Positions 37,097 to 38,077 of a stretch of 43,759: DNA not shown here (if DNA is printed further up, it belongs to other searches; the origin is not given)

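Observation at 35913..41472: Compact teichoic-acid-like phospho-decoration island in a Bacteroidota chromosome, with no export, priming or polymerase genes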

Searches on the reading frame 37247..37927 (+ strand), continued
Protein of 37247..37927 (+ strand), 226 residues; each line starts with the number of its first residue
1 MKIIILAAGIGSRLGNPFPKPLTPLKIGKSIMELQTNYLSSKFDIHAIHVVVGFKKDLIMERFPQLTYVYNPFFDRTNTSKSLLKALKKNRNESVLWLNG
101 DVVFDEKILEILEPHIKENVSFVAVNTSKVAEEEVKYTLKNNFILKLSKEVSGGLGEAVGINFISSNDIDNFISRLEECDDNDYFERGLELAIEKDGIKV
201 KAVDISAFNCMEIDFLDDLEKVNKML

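Call 80: fold_search(model_id=the predicted structure, library=pdb)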
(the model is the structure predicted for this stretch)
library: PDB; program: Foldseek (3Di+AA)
matches with E <= 10: 1494; with E <= 0.001: 914
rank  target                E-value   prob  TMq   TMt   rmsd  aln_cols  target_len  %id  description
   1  1jyl_A                3.3e-14  1.00  0.77  0.76   3.5       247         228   19  Catalytic Mechanism of CTP:phosphocholine Cytidylyltransferase from Streptococcus pneumoniae (LicC) (released 2002-02-22)
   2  1jyk                  3.8e-14  1.00  0.77  0.76   3.7       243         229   19  Catalytic Mechanism of CTP:phosphocholine Cytidylyltransferase from Streptococcus pneumoniae (LicC) (released 2002-02-22)
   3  6pd2_C                1.3e-13  1.00  0.82  0.32   3.0       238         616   24  PntC-AEPT: fusion protein of phosphonate-specific cytidylyltransferase and 2-aminoethylphosphonate (AEP) transaminase  (released 2019-08-07)
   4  6pd2_A                3.6e-13  1.00  0.79  0.31   3.3       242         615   25  PntC-AEPT: fusion protein of phosphonate-specific cytidylyltransferase and 2-aminoethylphosphonate (AEP) transaminase  (released 2019-08-07)
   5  6pd1_D                5.6e-13  1.00  0.80  0.32   3.1       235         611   23  PntC-AEPT: fusion protein of phosphonate-specific cytidylyltransferase and 2-aminoethylphosphonate (AEP) transaminase  (released 2019-08-07)
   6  4ecm                  7.6e-13  1.00  0.78  0.73   3.4       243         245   17  2.3 Angstrom Crystal Structure of a Glucose-1-phosphate Thymidylyltransferase from Bacillus anthracis in Complex with Th (released 2012-04-04)
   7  3hl3_A                8.7e-13  1.00  0.76  0.70   4.0       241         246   18  2.76 Angstrom Crystal Structure of a Putative Glucose-1-Phosphate Thymidylyltransferase from Bacillus anthracis in Com (released 2009-06-09)
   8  6pd1_B                9.3e-13  1.00  0.81  0.32   3.0       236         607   24  PntC-AEPT: fusion protein of phosphonate-specific cytidylyltransferase and 2-aminoethylphosphonate (AEP) transaminase  (released 2019-08-07)
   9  5z0a_E                1.1e-12  1.00  0.81  0.48   2.5       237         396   22  ST0452(Y97N)-GlcNAc binding form (released 2018-10-31)
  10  4mnd                  1.2e-12  1.00  0.77  0.45   2.9       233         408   20  Crystal structure of Archaeoglobus fulgidus IPCT-DIPPS bifunctional membrane protein (released 2014-07-02)
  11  2xme_E                1.2e-12  1.00  0.70  0.77   3.4       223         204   21  The X-ray structure of CTP:inositol-1-phosphate cytidylyltransferase from Archaeoglobus fulgidus (released 2011-05-04)
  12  2ggo                  1.3e-12  1.00  0.81  0.48   2.7       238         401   24  Crystal Structure of glucose-1-phosphate thymidylyltransferase from Sulfolobus tokodaii (released 2007-03-24)
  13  5vmk_A                1.4e-12  1.00  0.83  0.44   3.0       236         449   17  Crystal structure of a bifunctional GlmU UDP-N-acetylglucosamine diphosphorylase/glucosamine-1- phosphate N-acetyltran (released 2017-05-24)
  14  1hv9_A                1.4e-12  1.00  0.80  0.43   3.3       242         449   19  STRUCTURE OF E. COLI GLMU: ANALYSIS OF PYROPHOSPHORYLASE AND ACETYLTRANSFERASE ACTIVE SITES (released 2001-02-21)
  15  5z09_A                1.4e-12  1.00  0.81  0.48   2.6       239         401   23  ST0452(Y97N)-UTP binding form (released 2018-10-31)
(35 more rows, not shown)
